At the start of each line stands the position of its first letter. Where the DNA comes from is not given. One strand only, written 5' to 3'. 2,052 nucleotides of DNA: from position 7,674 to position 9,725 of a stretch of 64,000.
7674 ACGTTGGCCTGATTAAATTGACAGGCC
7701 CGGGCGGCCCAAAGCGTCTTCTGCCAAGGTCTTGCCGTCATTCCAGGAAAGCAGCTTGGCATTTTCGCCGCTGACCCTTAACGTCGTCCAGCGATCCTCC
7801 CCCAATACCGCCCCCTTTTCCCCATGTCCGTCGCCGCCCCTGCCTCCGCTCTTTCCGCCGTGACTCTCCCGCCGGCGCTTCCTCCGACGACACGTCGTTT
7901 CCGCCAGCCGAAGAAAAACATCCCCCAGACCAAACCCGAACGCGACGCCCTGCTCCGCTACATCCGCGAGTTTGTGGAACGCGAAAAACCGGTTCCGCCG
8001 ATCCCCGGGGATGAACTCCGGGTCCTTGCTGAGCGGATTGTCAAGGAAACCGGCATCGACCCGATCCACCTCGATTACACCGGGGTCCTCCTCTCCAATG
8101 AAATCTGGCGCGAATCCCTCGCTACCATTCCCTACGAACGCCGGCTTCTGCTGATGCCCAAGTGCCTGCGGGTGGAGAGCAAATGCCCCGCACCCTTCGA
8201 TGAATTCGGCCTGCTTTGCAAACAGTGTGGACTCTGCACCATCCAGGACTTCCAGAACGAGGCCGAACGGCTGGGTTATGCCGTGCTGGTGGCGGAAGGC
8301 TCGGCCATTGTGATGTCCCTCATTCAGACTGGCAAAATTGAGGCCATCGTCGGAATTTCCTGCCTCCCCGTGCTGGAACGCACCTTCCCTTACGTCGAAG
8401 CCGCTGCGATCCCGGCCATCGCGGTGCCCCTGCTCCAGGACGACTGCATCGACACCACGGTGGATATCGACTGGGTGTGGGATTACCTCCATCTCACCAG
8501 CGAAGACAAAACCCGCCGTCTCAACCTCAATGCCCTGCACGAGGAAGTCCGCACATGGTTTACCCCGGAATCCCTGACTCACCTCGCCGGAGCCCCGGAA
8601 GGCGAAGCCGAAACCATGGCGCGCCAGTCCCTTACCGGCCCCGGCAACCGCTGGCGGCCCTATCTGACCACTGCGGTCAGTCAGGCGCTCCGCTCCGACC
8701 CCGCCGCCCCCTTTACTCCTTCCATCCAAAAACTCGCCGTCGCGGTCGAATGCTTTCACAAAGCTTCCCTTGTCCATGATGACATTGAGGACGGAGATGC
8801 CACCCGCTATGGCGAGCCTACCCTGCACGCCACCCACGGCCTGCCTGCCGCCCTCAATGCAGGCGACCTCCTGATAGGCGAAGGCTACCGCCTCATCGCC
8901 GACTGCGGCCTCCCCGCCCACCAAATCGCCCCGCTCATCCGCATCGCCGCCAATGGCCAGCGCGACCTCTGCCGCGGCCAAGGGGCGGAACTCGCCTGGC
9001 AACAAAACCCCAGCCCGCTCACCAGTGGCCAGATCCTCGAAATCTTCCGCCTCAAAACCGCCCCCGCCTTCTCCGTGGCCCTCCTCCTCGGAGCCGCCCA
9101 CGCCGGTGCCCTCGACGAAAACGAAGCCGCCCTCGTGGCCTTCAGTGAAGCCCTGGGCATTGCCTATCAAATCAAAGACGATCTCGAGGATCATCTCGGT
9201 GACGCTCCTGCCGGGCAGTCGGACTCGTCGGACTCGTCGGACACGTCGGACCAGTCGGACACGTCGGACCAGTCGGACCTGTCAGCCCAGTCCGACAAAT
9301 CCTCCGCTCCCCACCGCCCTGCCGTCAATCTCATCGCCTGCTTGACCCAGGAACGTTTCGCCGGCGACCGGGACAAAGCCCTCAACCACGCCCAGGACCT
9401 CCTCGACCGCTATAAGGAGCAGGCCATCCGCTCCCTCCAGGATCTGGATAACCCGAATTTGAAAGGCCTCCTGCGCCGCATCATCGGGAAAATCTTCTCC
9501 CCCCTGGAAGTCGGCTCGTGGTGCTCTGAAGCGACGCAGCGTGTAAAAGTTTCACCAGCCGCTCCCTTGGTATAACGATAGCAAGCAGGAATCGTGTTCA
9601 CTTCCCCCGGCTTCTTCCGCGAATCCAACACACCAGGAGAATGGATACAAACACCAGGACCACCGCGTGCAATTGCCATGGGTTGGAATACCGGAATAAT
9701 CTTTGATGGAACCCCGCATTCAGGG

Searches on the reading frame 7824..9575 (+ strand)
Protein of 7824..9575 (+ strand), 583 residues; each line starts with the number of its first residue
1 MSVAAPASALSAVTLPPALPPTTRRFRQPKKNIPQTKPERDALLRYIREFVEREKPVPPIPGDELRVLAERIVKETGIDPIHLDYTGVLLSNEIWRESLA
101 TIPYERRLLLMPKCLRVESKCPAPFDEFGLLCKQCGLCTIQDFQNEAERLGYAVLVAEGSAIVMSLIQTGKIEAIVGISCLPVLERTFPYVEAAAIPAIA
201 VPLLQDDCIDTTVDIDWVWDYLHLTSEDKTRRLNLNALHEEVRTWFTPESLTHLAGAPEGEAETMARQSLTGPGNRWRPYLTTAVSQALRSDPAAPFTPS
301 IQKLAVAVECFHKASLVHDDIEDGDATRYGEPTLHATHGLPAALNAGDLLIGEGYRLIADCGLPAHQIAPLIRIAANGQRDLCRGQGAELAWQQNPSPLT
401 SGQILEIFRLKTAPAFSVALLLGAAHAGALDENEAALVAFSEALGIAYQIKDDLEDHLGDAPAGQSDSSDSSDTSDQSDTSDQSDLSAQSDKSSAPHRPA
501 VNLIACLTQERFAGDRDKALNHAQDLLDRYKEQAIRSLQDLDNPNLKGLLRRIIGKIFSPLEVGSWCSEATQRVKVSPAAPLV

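Call 99: search_protein_families(library=pfam, proteins=[window:7824-9575:+], max_evalue=0.001)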
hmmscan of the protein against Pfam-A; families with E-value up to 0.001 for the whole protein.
window:7824-9575:+ (583 aa): 2 families
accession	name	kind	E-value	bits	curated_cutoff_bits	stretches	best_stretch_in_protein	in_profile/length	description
PF00348.22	polyprenyl_synt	-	1.6e-38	132.8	27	1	263-461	5-195/251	Polyprenyl synthetase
PF01976.22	DUF116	-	2.2e-35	121.9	25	1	70-220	4-153/155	Protein of unknown function DUF116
